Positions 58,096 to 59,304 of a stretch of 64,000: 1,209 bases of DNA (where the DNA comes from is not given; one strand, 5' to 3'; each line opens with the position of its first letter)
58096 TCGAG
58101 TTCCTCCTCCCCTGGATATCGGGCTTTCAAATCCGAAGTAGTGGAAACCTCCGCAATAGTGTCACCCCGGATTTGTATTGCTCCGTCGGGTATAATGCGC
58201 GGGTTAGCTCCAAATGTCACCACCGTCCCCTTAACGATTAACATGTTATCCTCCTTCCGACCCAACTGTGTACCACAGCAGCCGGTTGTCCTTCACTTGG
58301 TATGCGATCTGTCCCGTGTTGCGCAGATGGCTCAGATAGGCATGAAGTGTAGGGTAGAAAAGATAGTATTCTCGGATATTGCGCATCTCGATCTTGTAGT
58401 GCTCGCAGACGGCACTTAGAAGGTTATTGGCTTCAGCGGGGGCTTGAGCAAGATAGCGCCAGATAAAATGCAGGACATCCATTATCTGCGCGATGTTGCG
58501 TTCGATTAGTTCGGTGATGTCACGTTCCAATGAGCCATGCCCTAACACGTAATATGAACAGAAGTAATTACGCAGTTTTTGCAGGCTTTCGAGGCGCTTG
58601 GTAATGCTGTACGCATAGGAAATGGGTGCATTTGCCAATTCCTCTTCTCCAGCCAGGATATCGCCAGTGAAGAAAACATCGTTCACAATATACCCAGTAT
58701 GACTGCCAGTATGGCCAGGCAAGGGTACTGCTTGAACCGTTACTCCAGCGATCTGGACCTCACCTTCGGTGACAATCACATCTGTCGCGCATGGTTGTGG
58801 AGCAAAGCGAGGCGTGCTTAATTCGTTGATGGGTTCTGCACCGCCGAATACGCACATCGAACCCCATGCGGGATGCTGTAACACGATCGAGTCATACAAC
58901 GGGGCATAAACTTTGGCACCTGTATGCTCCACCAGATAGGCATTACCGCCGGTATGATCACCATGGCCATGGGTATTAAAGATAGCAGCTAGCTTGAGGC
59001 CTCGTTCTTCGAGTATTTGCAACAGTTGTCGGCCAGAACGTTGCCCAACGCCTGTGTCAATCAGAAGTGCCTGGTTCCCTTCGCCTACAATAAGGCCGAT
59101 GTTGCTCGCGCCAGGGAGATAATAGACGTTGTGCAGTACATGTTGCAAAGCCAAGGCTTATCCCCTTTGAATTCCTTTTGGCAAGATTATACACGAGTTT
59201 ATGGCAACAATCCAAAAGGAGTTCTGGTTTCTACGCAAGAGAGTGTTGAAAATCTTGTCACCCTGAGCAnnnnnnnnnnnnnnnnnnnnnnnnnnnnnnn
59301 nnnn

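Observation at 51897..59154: Accessory gene set of the selenium-dependent molybdenum hydroxylase system (SsnA-YgfK-YqeC::MocA plus MBL hydrolase) with no hydroxylase subunit in the neighbourhood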

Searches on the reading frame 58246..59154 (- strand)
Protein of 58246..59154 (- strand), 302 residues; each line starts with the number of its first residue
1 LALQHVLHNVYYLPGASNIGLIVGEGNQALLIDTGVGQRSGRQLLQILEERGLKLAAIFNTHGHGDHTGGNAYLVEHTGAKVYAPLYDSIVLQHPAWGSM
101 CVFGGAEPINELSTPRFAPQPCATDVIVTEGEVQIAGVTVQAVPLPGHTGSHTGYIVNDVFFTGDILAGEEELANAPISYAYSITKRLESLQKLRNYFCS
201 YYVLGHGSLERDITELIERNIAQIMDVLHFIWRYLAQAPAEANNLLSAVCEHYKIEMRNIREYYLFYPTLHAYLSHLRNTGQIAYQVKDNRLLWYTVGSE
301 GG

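Call 4: search_protein_families(library=ncbifam, proteins=[window:58246-59154:-], max_evalue=0.001)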
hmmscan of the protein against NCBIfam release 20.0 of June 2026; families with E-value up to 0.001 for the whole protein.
window:58246-59154:- (302 aa): 48 families (the best 25 are shown)
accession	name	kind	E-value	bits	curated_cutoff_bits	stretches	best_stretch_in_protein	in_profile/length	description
TIGR03413.1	GSH_gloB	equivalog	6.8e-18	64.9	200.8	2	21-90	13-79/248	hydroxyacylglutathione hydrolase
NF012229.1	bla_class_B_core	domain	3e-17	63.1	100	1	18-153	15-134/139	metallo-beta-lactamase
NF033105.1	bla_subclass_B3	equivalog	1.3e-13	50.9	240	1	5-157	10-155/257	subclass B3 metallo-beta-lactamase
TIGR04558.1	SoxH_rel_PQQ_1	hypoth_equivalog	4.6e-12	45.6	300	2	17-73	34-90/285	quinoprotein relay system zinc metallohydrolase 1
NF033106.1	blaL1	exception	6.1e-10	38.5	560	1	19-159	60-192/290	L1 family subclass B3 metallo-beta-lactamase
NF033088.2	bla_subclass_B1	equivalog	6.8e-10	38.9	200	1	19-84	32-97/217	subclass B1 metallo-beta-lactamase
TIGR04559.1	SoxH_rel_PQQ_2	hypoth_equivalog_domain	1.3e-09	37.8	280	1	17-78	30-91/283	quinoprotein relay system zinc metallohydrolase 2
NF033184.1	B3_Acin_new1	exception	2.2e-09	36.8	580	1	6-155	37-178/283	putative subclass B3 metallo-beta-lactamase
NF012140.0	blaBJP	exception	8.4e-09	34.6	600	1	6-154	43-183/294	BJP family subclass B3 metallo-beta-lactamase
NF040469.1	blaEFM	exception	2e-08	33.7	610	1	7-178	58-224/302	EFM family subclass B3 metallo-beta-lactamase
NF040874.1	blaPJM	exception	5.8e-08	32.7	630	1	6-155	46-189/301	PJM family subclass B3 metallo-beta-lactamase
NF012145.1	blaDIM_SIM_IMP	exception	6.7e-08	32.5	288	1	18-78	27-87/209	DIM/SIM/IMP family subclass B1 metallo-beta-lactamase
NF007597.0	PRK10241.1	equivalog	7.1e-08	32.1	421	0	24-85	19-77/251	hydroxyacylglutathione hydrolase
NF041804.1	MBL_fold_SolJ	exception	1.2e-07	31.2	350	0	129-172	102-145/224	solanimycin biosynthesis MBL-fold hydrolase SolJ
NF000405.1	HARLDQ_not_B3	exception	2.4e-07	30.6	350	1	6-156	28-170/267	HARLDQ motif MBL-fold protein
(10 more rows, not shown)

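Call 5: search_protein_families(library=pfam, proteins=[window:58246-59154:-], max_evalue=0.001)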
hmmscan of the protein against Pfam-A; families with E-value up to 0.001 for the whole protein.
window:58246-59154:- (302 aa): 2 families
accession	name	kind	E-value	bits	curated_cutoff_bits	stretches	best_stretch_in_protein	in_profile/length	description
PF00753.33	Lactamase_B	-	9.5e-26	91.4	22.7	1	14-206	3-196/196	Metallo-beta-lactamase superfamily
PF12706.13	Lactamase_B_2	-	2.2e-09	37.6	27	1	30-173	3-150/200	Beta-lactamase superfamily domain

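Call 30: search_solved_structures(query=window:58246-59154:-, max_evalue=0.001, show_alignments=1)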
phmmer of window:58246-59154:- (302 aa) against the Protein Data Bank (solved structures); distinct sequences matched with E-value up to 0.001: 73 (the best 60 are shown).
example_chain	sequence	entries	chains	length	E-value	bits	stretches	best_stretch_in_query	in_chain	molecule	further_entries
4ysb_A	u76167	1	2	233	3.1e-08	36.5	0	122-182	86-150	Metallo-beta-lactamase family protein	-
5wcm_A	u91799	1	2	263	6.5e-08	35.4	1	6-154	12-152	Blr6230 protein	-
2gmn_A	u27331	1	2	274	7.3e-08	35.3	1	6-154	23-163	Metallo-beta-lactamase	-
3lvz_A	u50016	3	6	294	8.6e-08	35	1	6-154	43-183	Blr6230 protein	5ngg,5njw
2xf4_A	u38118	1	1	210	5.7e-07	32.3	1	28-167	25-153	HYDROXYACYLGLUTATHIONE HYDROLASE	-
6u0y_A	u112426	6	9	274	1.1e-06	31.4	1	19-159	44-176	Putative metallo-beta-lactamase l1 (Beta-lactamase type ii) (Ec 3.5.2.6) (Penicillinase)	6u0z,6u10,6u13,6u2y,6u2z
6ua1_A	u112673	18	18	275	1.2e-06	31.3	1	19-159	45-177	Putative metallo-beta-lactamase l1 (Beta-lactamase type ii) (Ec 3.5.2.6) (Penicillinase)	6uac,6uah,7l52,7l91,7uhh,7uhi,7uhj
1xm8_A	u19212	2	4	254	1.2e-06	31.2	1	41-88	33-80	glyoxalase II | Putative hydroxyacylglutathione hydrolase 2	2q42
6uaf_A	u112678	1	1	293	1.3e-06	31.2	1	19-159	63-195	Putative metallo-beta-lactamase l1 (Beta-lactamase type ii) (Ec 3.5.2.6) (Penicillinase)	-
8hxe_A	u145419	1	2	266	4.7e-06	29.3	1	20-159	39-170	Metallo-beta-lactamase L1 type 3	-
5evb_A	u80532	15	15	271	4.8e-06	29.3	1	20-159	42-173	Metallo-beta-lactamase L1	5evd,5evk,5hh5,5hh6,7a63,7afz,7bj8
8hxi_A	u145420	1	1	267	4.8e-06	29.3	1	20-159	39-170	Metallo-beta-lactamase L1 type 3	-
8hxi_B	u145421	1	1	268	4.8e-06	29.3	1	20-159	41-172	Metallo-beta-lactamase L1 type 3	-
1sml_A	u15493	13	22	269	4.9e-06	29.3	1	20-159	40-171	PROTEIN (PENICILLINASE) | Metallo-beta-lactamase L1 | Metallo-beta-lactamase L1 type 3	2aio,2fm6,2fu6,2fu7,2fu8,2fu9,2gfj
2zwr_A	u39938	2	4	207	2.5e-05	27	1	22-99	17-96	Metallo-beta-lactamase superfamily protein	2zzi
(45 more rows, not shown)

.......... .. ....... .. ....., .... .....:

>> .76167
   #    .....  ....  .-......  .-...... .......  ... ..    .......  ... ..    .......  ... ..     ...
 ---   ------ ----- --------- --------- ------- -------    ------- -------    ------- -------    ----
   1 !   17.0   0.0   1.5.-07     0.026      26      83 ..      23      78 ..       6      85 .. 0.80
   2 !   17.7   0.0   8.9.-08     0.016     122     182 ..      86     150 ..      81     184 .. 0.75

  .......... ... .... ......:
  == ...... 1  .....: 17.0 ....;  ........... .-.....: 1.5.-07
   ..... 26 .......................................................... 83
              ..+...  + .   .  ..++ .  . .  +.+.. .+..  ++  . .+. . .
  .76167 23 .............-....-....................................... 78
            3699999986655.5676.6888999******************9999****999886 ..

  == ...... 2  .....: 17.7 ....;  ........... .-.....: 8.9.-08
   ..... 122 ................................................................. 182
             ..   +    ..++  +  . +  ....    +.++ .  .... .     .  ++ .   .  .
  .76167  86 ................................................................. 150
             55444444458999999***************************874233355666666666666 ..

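Call 32: find_homologous_proteins(query=window:58246-59154:-, max_evalue=1e-10)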
Query window:58246-59154:- (302 aa): 133 proteins with E <= 1e-10 among 1702 candidates; the best 120 are listed.
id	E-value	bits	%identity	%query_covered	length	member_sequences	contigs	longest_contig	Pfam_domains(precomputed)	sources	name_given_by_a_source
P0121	7.2e-194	661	96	100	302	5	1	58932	PF12706.14,PF00753.34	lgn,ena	-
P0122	3.1e-173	593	85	98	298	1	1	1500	PF12706.14,PF23023.2,PF00753.34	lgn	-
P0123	1.6e-168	578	85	98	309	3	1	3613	PF12706.14,PF23023.2,PF00753.34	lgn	-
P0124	3.3e-168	577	85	98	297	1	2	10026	PF12706.14,PF00753.34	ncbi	ncbi:MAG: MBL fold metallo-hydrolase [Anaerolineae bacterium]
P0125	7.5e-166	569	82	99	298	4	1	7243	PF12706.14,PF00753.34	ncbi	-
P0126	5.5e-162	556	81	99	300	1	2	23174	PF12706.14,PF00753.34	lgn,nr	nr:MBL fold metallo-hydrolase [Chloroflexota bacterium]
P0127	4.8e-159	547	79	99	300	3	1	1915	PF12706.14,PF23023.2,PF00753.34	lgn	-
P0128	1.5e-149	515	74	98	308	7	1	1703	PF12706.14,PF23023.2,PF00753.34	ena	-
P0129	4.0e-149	514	72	98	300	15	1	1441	PF12706.14,PF00753.34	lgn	-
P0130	6.5e-149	513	74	98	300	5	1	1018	PF12706.14,PF00753.34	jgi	jgi:glyoxylase-like metal-dependent hydrolase (beta-lactamase superfamily II)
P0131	8.1e-149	513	74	98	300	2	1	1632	PF12706.14,PF00753.34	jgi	jgi:glyoxylase-like metal-dependent hydrolase (beta-lactamase superfamily II)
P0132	3.0e-148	511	74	98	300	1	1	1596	PF12706.14,PF00753.34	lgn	-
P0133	3.7e-148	511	73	99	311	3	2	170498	PF12706.14,PF00753.34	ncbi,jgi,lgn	-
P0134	4.3e-148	511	75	98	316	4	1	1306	PF12706.14,PF00753.34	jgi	jgi:glyoxylase-like metal-dependent hydrolase (beta-lactamase superfamily II)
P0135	8.3e-148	510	74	98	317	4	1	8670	PF12706.14,PF00753.34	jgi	jgi:glyoxylase-like metal-dependent hydrolase (beta-lactamase superfamily II)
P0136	2.3e-147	508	73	98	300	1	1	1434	PF12706.14,PF23023.2,PF00753.34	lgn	-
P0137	5.7e-146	504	73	97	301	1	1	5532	PF12706.14,PF00753.34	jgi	-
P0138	2.4e-145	502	71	98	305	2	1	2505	PF12706.14,PF23023.2,PF00753.34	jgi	-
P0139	2.5e-145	502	70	98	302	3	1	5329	PF12706.14,PF00753.34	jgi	jgi:glyoxylase-like metal-dependent hydrolase (beta-lactamase superfamily II)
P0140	4.3e-145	501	71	98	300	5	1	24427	PF12706.14,PF00753.34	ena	-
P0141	5.0e-145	501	72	98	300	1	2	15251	PF12706.14,PF00753.34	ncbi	-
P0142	5.6e-145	500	72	100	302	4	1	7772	PF12706.14,PF00753.34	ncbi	-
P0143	1.1e-144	499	73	98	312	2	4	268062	PF12706.14,PF00753.34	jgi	jgi:glyoxylase-like metal-dependent hydrolase (beta-lactamase superfamily II)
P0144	3.2e-144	498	72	99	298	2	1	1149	PF12706.14,PF00753.34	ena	-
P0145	4.2e-144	498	72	98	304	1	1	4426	PF12706.14,PF00753.34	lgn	-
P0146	1.1e-143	496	70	98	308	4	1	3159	PF12706.14,PF00753.34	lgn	-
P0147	1.3e-143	496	72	97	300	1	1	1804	PF12706.14,PF00753.34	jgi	jgi:glyoxylase-like metal-dependent hydrolase (beta-lactamase superfamily II)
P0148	4.2e-142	491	72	98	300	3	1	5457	PF12706.14,PF23023.2,PF00753.34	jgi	-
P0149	4.4e-142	491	70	97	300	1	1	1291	PF12706.14,PF00753.34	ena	-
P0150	7.8e-142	490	71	97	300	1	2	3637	PF12706.14,PF00753.34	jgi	jgi:glyoxylase-like metal-dependent hydrolase (beta-lactamase superfamily II)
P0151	3.2e-141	488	69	98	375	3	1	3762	PF12706.14,PF23023.2,PF00753.34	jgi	jgi:glyoxylase-like metal-dependent hydrolase (beta-lactamase superfamily II)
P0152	6.7e-141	487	69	97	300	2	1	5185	PF12706.14,PF00753.34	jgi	-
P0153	2.4e-140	485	70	97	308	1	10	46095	PF12706.14,PF23023.2,PF00753.34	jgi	jgi:glyoxylase-like metal-dependent hydrolase (beta-lactamase superfamily II)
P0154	3.9e-140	484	70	97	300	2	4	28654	PF12706.14,PF00753.34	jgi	jgi:glyoxylase-like metal-dependent hydrolase (beta-lactamase superfamily II)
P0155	4.7e-140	484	68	99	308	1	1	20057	PF12706.14,PF23023.2,PF00753.34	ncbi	-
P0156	5.5e-140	484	71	97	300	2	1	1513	PF12706.14,PF23023.2,PF00753.34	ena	-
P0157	2.3e-139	482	69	97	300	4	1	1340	PF12706.14,PF00753.34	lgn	-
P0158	3.4e-139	481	69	97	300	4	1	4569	PF12706.14,PF00753.34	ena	-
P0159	4.7e-139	481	70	97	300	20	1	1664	PF12706.14,PF23023.2,PF00753.34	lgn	-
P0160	6.7e-139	480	71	96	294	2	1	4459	PF12706.14,PF00753.34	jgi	jgi:glyoxylase-like metal-dependent hydrolase (beta-lactamase superfamily II)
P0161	2.5e-138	479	69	98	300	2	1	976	PF12706.14,PF00753.34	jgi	-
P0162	8.3e-138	477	69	99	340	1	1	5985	PF12706.14,PF00753.34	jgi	-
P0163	1.8e-137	476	68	97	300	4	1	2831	PF12706.14,PF00753.34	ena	-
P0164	3.1e-137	475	68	97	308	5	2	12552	PF12706.14,PF23023.2,PF00753.34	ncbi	-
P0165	4.8e-137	474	69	98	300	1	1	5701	PF12706.14,PF00753.34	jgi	jgi:glyoxylase-like metal-dependent hydrolase (beta-lactamase superfamily II)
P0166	8.3e-137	474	68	97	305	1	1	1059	PF12706.14,PF00753.34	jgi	-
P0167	1.3e-136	473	67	97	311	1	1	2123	PF12706.14,PF00753.34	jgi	jgi:glyoxylase-like metal-dependent hydrolase (beta-lactamase superfamily II)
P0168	2.1e-136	472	67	97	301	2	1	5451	PF12706.14,PF23023.2,PF00753.34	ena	-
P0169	4.0e-135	468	68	97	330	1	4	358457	PF12706.14,PF00753.34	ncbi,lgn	-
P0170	8.3e-134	464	67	97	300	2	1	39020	PF12706.14,PF00753.34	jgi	-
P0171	3.0e-133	462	66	100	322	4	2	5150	PF12706.14,PF23023.2,PF00753.34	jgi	-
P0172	3.7e-133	462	67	97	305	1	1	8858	PF12706.14,PF23023.2,PF00753.34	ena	-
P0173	4.5e-131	455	64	100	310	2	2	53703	PF12706.14,PF00753.34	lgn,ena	-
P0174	7.4e-130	451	66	97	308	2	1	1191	PF00753.34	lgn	-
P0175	4.2e-129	448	66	97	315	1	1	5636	PF12706.14,PF00753.34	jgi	jgi:glyoxylase-like metal-dependent hydrolase (beta-lactamase superfamily II)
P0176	5.3e-129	448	67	99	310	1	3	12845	PF12706.14,PF23023.2,PF00753.34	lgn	-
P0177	9.1e-129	447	65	98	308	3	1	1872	PF12706.14,PF00753.34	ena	-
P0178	1.8e-128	446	65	99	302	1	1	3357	PF12706.14,PF00753.34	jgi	jgi:glyoxylase-like metal-dependent hydrolase (beta-lactamase superfamily II)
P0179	2.7e-127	442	65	98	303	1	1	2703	PF12706.14,PF00753.34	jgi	jgi:glyoxylase-like metal-dependent hydrolase (beta-lactamase superfamily II)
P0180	6.8e-127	441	61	98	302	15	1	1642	PF12706.14,PF00753.34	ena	-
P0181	7.4e-127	441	64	97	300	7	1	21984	PF12706.14,PF23023.2,PF00753.34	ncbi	-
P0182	2.1e-125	436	63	97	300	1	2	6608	PF12706.14,PF23023.2,PF00753.34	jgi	jgi:glyoxylase-like metal-dependent hydrolase (beta-lactamase superfamily II)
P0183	1.2e-124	434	67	90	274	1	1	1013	PF12706.14,PF00753.34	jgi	jgi:glyoxylase-like metal-dependent hydrolase (beta-lactamase superfamily II)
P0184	1.9e-124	433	62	98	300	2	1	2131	PF12706.14,PF00753.34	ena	-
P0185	6.1e-124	431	68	97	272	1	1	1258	PF12706.14,PF00753.34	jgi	jgi:glyoxylase-like metal-dependent hydrolase (beta-lactamase superfamily II)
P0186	8.6e-124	431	61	97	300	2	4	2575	PF12706.14,PF23023.2,PF00753.34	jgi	jgi:glyoxylase-like metal-dependent hydrolase (beta-lactamase superfamily II)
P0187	2.8e-123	429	69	86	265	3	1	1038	PF00753.34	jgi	jgi:glyoxylase-like metal-dependent hydrolase (beta-lactamase superfamily II)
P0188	3.9e-123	429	61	97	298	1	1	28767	PF12706.14,PF23023.2,PF00753.34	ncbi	-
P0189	2.5e-122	426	67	90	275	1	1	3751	PF12706.14,PF00753.34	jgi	jgi:glyoxylase-like metal-dependent hydrolase (beta-lactamase superfamily II)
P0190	2.3e-121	423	64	97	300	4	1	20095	PF12706.14,PF00753.34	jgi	-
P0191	4.6e-121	422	60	98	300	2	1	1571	PF12706.14,PF00753.34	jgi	-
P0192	1.5e-120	420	61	97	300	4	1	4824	PF12706.14,PF23023.2,PF00753.34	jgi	-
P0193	5.0e-120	418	61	99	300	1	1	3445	PF12706.14,PF00753.34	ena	-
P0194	6.1e-120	418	63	91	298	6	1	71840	PF12706.14,PF00753.34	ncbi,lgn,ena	-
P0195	9.3e-120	418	60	96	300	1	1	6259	PF12706.14,PF23023.2,PF00753.34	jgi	jgi:glyoxylase-like metal-dependent hydrolase (beta-lactamase superfamily II)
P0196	6.8e-119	415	60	97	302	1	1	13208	PF12706.14,PF00753.34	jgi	jgi:glyoxylase-like metal-dependent hydrolase (beta-lactamase superfamily II)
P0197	1.0e-118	414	59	99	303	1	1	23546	PF12706.14,PF00753.34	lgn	-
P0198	7.7e-118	411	61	100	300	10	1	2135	PF12706.14,PF00753.34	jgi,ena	-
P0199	1.4e-117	410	60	99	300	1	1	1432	PF12706.14,PF00753.34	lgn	-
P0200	6.8e-116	405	59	97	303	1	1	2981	PF12706.14,PF00753.34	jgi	jgi:glyoxylase-like metal-dependent hydrolase (beta-lactamase superfamily II)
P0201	6.9e-116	405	58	97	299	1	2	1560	PF12706.14,PF00753.34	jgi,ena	-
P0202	1.8e-115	403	58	98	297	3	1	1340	PF12706.14,PF00753.34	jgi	jgi:glyoxylase-like metal-dependent hydrolase (beta-lactamase superfamily II)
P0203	1.8e-115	403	59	100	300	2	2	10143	PF12706.14,PF00753.34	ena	-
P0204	1.9e-115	403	58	97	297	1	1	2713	PF12706.14,PF00753.34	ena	-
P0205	1.9e-115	403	57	98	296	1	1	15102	PF00753.34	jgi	jgi:glyoxylase-like metal-dependent hydrolase (beta-lactamase superfamily II)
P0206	3.4e-115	403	57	97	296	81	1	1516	PF00753.34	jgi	-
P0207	5.7e-115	402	57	98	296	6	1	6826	PF12706.14,PF00753.34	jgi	jgi:glyoxylase-like metal-dependent hydrolase (beta-lactamase superfamily II)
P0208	1.2e-114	401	68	86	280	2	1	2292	PF12706.14,PF23023.2,PF00753.34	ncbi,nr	ncbi:MAG: MBL fold metallo-hydrolase, partial [Chloroflexi bacterium]|nr:MBL fold metallo-hydrolase 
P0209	1.2e-114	401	58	99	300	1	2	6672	PF12706.14,PF00753.34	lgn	-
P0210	1.5e-114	400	55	98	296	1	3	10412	PF12706.14,PF00753.34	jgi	jgi:glyoxylase-like metal-dependent hydrolase (beta-lactamase superfamily II)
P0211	1.8e-114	400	57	98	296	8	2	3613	PF00753.34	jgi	jgi:glyoxylase-like metal-dependent hydrolase (beta-lactamase superfamily II)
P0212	1.1e-113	398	56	98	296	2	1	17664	PF12706.14,PF00753.34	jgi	-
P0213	2.2e-113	397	55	98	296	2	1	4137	PF12706.14,PF00753.34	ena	-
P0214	5.7e-113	395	55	98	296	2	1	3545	PF12706.14,PF00753.34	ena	-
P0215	8.8e-112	391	55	99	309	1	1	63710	PF12706.14,PF00753.34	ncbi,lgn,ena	-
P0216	1.1e-111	391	57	99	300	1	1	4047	PF12706.14,PF00753.34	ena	-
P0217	1.9e-111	390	56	99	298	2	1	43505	PF12706.14,PF00753.34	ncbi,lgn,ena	-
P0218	2.9e-111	390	56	97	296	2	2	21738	PF00753.34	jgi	jgi:glyoxylase-like metal-dependent hydrolase (beta-lactamase superfamily II)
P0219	5.4e-110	385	54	98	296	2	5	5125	PF12706.14,PF00753.34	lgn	-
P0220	1.0e-108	381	55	97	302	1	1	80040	PF00753.34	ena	-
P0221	2.0e-107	377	55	98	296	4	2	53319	PF12706.14,PF00753.34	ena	-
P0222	1.4e-105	371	65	79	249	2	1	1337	PF00753.34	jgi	jgi:glyoxylase-like metal-dependent hydrolase (beta-lactamase superfamily II)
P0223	6.3e-105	369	52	97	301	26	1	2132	PF00753.34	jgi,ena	-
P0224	8.8e-105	368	63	86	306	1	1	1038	PF12706.14,PF00753.34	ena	-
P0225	3.4e-102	360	54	98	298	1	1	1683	PF12706.14,PF00753.34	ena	-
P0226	5.8e-102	359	51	97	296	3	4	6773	PF00753.34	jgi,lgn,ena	-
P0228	2.4e-101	357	51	97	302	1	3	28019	PF00753.34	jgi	jgi:glyoxylase-like metal-dependent hydrolase (beta-lactamase superfamily II)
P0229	3.7e-99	350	50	97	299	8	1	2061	PF00753.34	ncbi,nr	ncbi:MAG: MBL fold metallo-hydrolase [Anaerolineae bacterium]|nr:MBL fold metallo-hydrolase [Anaerol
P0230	1.2e-98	348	51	97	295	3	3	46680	PF00753.34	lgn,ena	-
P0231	1.6e-98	348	53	97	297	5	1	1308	PF12706.14,PF00753.34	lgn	-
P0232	4.8e-98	346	50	98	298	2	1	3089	PF12706.14,PF00753.34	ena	-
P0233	3.5e-97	343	51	97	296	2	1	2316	PF12706.14,PF00753.34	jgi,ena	-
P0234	1.1e-95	339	59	82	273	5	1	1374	PF00753.34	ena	-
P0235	9.3e-95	335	50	97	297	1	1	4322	PF12706.14,PF00753.34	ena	-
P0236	4.8e-91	323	61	75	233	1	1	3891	PF00753.34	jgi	jgi:glyoxylase-like metal-dependent hydrolase (beta-lactamase superfamily II)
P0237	6.3e-90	320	49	98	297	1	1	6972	PF12706.14,PF00753.34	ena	-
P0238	8.0e-90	319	49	98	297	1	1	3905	PF12706.14,PF00753.34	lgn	-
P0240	3.9e-69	251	43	95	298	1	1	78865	PF00753.34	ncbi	ncbi:MAG: MBL fold metallo-hydrolase [Anaerolineae bacterium]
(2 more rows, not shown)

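Call 33: find_encoding_contigs(protein=P0240, flank=10000, max_places=1)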
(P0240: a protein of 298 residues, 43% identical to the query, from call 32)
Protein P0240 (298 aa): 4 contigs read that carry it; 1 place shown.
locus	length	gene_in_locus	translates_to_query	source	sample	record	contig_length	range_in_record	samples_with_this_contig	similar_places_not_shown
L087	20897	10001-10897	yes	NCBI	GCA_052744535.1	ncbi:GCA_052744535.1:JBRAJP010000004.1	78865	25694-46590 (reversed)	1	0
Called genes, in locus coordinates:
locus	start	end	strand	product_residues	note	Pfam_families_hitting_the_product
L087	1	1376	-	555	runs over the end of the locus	-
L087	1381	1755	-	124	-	PF00892:EamA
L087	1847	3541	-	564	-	-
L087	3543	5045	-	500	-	-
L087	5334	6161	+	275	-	PF02665:Nitrate_red_gam (weak)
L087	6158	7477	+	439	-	PF12838:Fer4_7 (faint), PF13187:Fer4_9 (faint), PF13534:Fer4_17 (faint), PF13746:Fer4_18 (faint), PF13183:Fer4_8, PF13237:Fer4_10 (faint), PF02754:CCG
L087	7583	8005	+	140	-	PF01597:GCV_H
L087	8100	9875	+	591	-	PF01368:DHH, PF02272:DHHA1, PF17768:RecJ_OB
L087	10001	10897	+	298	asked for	PF00753:Lactamase_B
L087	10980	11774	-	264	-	-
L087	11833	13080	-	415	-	PF00291:PALP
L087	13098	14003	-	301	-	PF00701:DHDPS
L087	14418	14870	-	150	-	-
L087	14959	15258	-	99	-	PF02609:Exonuc_VII_S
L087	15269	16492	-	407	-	PF13742:tRNA_anti_2, PF01336:tRNA_anti-codon, PF02601:Exonuc_VII_L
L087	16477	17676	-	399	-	PF01142:TruD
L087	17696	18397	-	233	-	PF02190:LON_substr_bdg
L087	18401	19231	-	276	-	PF00561:Abhydrolase_1, PF12697:Abhydrolase_6, PF12146:Hydrolase_4, PF00756:Esterase (weak)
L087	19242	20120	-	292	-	PF01048:PNP_UDP_1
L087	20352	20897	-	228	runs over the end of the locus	PF06452:CBM9_1, PF16011:CBM9_2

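Call 34: find_encoding_contigs(protein=P0220, flank=10000, max_places=1)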
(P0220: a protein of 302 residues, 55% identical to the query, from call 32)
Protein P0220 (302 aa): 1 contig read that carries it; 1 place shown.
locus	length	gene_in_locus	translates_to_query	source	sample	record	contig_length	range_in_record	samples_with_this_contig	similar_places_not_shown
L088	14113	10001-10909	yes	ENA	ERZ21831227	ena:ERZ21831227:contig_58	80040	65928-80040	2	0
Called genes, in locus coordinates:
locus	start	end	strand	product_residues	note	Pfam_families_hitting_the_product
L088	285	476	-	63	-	-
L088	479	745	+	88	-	-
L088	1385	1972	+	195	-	PF07638:Sigma70_ECF (faint), PF08281:Sigma70_r4_2, PF04545:Sigma70_r4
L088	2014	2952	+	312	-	PF13490:zf-HC2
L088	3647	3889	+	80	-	-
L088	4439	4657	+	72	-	PF04298:Zn_peptidase_2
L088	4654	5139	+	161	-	PF04298:Zn_peptidase_2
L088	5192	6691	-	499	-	PF00069:Pkinase, PF07714:PK_Tyr_Ser-Thr, PF06293:Kdo (weak)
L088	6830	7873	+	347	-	PF01380:SIS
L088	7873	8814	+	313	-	PF00294:PfkB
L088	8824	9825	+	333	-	PF00480:ROK, PF01869:BcrAD_BadFG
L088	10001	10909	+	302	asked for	PF00753:Lactamase_B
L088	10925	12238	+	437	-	PF22039:HUTI_composite_bact (weak), PF07969:Amidohydro_3 (faint), PF01979:Amidohydro_1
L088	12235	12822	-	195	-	PF02518:HATPase_c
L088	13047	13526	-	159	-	-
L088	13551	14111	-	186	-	?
